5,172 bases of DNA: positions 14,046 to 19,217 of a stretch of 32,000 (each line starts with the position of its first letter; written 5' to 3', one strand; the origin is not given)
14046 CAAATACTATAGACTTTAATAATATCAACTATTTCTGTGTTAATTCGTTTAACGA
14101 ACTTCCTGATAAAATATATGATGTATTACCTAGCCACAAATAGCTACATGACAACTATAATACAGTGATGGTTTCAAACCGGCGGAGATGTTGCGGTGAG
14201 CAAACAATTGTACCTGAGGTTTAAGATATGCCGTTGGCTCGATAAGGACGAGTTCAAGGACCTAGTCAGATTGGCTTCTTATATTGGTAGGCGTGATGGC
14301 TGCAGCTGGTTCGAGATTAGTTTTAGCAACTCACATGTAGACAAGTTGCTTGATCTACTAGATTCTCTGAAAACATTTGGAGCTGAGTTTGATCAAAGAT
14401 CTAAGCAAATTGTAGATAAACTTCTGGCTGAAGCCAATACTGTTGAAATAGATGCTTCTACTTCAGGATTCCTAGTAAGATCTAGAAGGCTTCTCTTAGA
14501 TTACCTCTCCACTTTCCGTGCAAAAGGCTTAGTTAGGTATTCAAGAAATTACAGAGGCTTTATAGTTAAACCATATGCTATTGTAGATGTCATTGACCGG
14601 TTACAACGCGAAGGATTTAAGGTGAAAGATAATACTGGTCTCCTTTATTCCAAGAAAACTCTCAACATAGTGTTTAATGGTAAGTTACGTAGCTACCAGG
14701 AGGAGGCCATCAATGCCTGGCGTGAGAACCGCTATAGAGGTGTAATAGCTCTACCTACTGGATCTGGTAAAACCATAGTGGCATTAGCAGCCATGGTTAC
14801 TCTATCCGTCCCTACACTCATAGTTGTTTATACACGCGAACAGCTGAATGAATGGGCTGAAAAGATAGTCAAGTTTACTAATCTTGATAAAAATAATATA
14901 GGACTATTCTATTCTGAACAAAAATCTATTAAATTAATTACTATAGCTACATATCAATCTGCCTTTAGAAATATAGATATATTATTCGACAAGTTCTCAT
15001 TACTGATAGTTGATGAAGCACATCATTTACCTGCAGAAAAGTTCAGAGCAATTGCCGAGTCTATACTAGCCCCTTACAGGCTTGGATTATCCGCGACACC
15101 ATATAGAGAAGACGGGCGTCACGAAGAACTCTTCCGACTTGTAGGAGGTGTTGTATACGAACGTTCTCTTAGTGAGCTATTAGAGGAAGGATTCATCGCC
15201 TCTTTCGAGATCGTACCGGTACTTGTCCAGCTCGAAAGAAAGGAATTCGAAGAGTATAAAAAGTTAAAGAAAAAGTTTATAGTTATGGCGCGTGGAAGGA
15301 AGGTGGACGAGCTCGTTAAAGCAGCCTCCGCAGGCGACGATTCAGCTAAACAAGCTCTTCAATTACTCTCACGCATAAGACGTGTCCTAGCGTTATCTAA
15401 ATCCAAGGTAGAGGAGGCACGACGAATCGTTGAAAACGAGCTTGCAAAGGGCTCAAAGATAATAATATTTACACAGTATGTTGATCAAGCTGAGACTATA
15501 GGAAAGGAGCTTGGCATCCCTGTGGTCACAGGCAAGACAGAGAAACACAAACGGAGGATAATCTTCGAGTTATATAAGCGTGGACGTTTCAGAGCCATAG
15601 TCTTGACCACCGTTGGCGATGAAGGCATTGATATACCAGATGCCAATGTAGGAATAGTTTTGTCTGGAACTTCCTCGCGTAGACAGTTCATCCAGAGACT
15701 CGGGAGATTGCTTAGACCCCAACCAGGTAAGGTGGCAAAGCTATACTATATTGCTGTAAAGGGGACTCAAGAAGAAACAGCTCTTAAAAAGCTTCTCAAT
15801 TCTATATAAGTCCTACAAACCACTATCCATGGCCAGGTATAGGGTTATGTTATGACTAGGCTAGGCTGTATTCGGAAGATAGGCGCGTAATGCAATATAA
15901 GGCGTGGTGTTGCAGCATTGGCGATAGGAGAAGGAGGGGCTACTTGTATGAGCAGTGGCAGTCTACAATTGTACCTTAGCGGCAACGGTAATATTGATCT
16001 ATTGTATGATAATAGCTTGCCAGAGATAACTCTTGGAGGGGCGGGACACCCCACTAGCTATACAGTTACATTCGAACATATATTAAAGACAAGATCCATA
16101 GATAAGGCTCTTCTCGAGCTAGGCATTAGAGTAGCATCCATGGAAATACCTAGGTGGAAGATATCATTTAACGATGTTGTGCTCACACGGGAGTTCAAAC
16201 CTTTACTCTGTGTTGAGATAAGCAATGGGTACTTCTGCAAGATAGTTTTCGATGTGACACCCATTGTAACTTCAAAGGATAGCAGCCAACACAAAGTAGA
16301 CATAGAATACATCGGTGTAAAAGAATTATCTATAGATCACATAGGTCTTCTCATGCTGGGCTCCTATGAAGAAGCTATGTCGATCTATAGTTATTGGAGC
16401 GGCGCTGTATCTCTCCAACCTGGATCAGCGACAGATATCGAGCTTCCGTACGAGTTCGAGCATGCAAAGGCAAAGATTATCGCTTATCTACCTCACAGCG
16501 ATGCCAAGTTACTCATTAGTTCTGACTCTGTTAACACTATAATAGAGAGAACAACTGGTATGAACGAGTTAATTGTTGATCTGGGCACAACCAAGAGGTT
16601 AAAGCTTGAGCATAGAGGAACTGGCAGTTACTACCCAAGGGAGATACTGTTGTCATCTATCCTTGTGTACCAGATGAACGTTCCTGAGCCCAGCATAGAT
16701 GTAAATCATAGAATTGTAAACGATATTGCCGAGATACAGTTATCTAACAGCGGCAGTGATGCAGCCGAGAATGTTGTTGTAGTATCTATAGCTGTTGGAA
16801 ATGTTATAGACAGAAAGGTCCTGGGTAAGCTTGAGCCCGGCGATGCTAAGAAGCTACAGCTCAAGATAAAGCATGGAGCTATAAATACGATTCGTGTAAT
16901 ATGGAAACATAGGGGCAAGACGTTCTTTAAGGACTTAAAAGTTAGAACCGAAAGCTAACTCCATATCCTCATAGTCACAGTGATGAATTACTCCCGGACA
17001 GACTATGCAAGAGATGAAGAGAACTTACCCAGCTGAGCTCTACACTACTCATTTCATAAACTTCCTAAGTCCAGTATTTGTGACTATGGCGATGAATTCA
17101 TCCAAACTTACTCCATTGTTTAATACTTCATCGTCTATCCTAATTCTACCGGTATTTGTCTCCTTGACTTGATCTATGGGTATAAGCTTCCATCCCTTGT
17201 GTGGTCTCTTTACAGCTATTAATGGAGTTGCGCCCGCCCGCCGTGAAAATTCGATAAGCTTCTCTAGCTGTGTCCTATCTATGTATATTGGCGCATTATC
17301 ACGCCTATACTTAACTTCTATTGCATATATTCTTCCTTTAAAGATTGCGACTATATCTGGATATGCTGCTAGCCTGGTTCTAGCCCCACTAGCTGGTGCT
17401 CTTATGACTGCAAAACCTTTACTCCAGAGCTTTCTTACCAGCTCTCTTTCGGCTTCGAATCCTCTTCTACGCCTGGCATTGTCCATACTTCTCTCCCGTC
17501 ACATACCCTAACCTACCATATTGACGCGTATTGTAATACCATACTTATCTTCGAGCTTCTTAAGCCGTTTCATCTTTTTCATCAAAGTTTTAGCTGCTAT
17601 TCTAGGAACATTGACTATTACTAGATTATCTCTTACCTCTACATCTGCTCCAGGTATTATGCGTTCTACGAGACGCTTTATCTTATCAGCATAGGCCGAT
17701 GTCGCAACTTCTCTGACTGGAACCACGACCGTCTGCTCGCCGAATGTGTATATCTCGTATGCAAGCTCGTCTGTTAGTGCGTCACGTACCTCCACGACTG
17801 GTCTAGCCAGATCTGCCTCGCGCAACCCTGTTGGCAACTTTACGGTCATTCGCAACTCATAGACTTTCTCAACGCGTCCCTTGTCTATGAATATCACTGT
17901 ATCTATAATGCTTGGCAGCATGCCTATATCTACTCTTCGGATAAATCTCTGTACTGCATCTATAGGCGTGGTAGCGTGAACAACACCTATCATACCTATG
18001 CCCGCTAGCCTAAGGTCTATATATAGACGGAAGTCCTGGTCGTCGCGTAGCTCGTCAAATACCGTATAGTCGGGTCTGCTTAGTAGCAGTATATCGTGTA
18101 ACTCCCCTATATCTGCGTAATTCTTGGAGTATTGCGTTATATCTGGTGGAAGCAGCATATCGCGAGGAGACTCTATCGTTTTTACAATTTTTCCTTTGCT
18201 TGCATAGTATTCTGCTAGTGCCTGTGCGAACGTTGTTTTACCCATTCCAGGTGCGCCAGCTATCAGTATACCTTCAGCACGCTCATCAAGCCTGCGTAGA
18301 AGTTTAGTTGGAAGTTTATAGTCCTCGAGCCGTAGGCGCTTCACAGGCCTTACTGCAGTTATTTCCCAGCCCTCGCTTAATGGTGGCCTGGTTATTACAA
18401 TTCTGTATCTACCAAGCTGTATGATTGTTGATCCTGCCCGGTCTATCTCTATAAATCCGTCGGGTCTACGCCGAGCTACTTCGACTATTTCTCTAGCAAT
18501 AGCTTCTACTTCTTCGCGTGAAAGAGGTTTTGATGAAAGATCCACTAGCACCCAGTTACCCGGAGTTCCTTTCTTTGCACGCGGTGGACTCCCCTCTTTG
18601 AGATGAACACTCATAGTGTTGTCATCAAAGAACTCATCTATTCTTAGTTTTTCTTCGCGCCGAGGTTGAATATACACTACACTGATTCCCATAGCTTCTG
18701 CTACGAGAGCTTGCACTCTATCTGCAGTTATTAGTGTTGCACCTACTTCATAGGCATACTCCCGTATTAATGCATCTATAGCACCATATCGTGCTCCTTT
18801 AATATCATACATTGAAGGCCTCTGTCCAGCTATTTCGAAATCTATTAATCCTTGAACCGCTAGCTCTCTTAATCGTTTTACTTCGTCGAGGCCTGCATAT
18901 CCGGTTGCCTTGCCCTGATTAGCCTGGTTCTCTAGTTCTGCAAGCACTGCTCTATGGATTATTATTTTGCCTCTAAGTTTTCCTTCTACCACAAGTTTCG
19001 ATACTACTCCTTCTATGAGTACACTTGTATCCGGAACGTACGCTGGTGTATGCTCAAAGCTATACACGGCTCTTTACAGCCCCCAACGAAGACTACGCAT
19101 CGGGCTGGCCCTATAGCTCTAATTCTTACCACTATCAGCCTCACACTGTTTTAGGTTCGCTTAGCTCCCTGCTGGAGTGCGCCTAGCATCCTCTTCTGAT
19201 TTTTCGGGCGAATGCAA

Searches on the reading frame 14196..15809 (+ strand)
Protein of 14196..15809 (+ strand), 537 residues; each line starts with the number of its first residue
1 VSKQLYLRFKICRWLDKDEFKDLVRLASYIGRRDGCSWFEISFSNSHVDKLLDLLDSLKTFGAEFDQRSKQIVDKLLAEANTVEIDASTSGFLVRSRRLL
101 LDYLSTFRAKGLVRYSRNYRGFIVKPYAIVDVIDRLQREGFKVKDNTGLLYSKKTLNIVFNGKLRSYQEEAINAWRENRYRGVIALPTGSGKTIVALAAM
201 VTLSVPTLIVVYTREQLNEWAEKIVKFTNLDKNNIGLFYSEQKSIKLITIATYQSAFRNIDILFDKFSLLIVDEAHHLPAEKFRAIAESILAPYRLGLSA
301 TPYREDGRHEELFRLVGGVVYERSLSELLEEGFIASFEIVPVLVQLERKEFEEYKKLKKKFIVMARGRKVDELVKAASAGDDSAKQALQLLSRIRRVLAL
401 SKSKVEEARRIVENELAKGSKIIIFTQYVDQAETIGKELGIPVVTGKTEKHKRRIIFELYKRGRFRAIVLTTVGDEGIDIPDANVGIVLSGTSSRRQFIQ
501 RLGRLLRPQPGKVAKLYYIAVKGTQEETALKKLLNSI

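Call 31: search_protein_families(library=pfam, proteins=[window:14196-15809:+], max_evalue=0.001)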
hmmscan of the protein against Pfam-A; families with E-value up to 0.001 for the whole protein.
window:14196-15809:+ (537 aa): 6 families
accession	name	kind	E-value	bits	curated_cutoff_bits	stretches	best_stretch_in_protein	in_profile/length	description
PF04851.21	ResIII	-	1.2e-30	107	22.5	1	163-304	3-164/164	Type III restriction enzyme, res subunit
PF16203.11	ERCC3_RAD25_C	-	1.1e-19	71.1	27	1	399-512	40-155/248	ERCC3/RAD25/XPB C-terminal helicase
PF00271.37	Helicase_C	-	1.4e-17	64.4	23.5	1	407-507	5-108/110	Helicase conserved C-terminal domain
PF00270.35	DEAD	-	9.5e-15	55.2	26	1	166-303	2-161/167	DEAD/DEAH box helicase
PF13401.12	AAA_22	-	9.3e-05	23.2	27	1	187-286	13-104/130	AAA domain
PF18766.7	SWI2_SNF2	-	0.00029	21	26.7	1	171-309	9-162/221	SWI2/SNF2 ATPase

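Call 103: search_protein_families(library=ncbifam, proteins=[window:14196-15809:+], max_evalue=0.00001)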
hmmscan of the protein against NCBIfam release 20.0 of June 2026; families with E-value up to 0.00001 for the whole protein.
window:14196-15809:+ (537 aa): 10 families
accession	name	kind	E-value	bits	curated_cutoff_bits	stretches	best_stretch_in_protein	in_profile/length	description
NF045503.1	repair_heli_XPB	equivalog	2e-73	247.8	610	2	108-361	121-396/548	DNA repair helicase XPB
TIGR04095.1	dnd_restrict_1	equivalog_domain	1.3e-51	176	600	1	163-529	8-405/451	DNA phosphorothioation system restriction enzyme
TIGR00603.1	rad25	subfamily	1.5e-39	135.9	328.7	2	162-359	256-470/734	DNA repair helicase rad25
NF053632.1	heli_RadD_YejH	equivalog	2.3e-22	79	720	1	163-513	2-347/573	DNA repair helicase RadD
NF010337.0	PRK13766.1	equivalog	6e-21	74.3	610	1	401-528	346-485/781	Hef nuclease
NF046051.1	restrict_EcoAI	equivalog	5.5e-12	44.9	550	1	162-359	156-368/768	EcoAI/FtnUII family type I restriction enzme subunit R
NF041062.1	DpdE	equivalog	2e-08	32.7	500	0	248-347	233-343/1048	protein DpdE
TIGR04121.1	DEXH_lig_assoc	equivalog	8e-08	30.5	850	0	414-505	243-343/804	ligase-associated DNA damage response DEXH box helicase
TIGR01587.1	cas3_core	equivalog_domain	3e-06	26.6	102.45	0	397-509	201-320/358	CRISPR-associated helicase Cas3'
NF008165.0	PRK10917.1-3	equivalog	5.9e-06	25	711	0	432-489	503-560/692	ATP-dependent DNA helicase RecG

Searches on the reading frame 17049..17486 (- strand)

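Call 31: search_protein_families(library=pfam, proteins=[window:17049-17486:-], max_evalue=0.001)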
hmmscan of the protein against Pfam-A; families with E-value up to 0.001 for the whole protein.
window:17049-17486:- (145 aa): 1 family
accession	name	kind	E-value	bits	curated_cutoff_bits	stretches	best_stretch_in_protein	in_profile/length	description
PF01870.24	Hjc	-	1.3e-31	108.8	21.1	1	12-105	2-92/93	Archaeal holliday junction resolvase (hjc)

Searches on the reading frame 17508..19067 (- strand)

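Call 31: search_protein_families(library=pfam, proteins=[window:17508-19067:-], max_evalue=0.001)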
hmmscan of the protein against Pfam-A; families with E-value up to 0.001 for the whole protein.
window:17508-19067:- (519 aa): 5 families
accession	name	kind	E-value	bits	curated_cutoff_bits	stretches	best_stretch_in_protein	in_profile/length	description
PF01850.27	PIN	-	5.6e-09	37.1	23.6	1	10-123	1-118/120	PIN domain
PF20720.3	nSTAND3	-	5e-06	26.7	27.2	1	265-304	18-57/155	Novel STAND NTPase 3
PF00437.27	T2SSE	-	1.5e-05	24.2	24.9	1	255-375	133-255/370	Type II/IV secretion system protein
PF13191.12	AAA_16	-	8e-05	23.6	32.6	1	255-376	14-124/167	AAA ATPase domain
PF13238.12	AAA_18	-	0.00031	21.7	29.4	0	267-325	1-61/128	AAA domain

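Call 103: search_protein_families(library=ncbifam, proteins=[window:17508-19067:-], max_evalue=0.00001)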
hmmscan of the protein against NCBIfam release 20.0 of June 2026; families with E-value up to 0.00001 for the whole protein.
window:17508-19067:- (519 aa): 5 families
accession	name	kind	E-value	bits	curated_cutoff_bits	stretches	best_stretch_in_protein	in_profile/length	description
NF010335.0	PRK13764.1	equivalog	1.1e-229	764.1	340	1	9-517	5-526/613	ATPase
NF053733.1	HJMigATPsPINA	equivalog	9.2e-210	697.4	800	1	12-517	2-500/502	holliday junction branch migration ATPase PINA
TIGR01420.1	pilT_fam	subfamily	8.1e-10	38.4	319.1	1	144-376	7-240/343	PilT/PilU family type 4a pilus ATPase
NF041000.1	ATPase_ComGA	equivalog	1.9e-07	30.3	300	1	257-376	120-243/267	competence type IV pilus ATPase ComGA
TIGR02788.1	VirB11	equivalog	1.3e-06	27.7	249.95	1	263-376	143-263/308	P-type DNA transfer ATPase VirB11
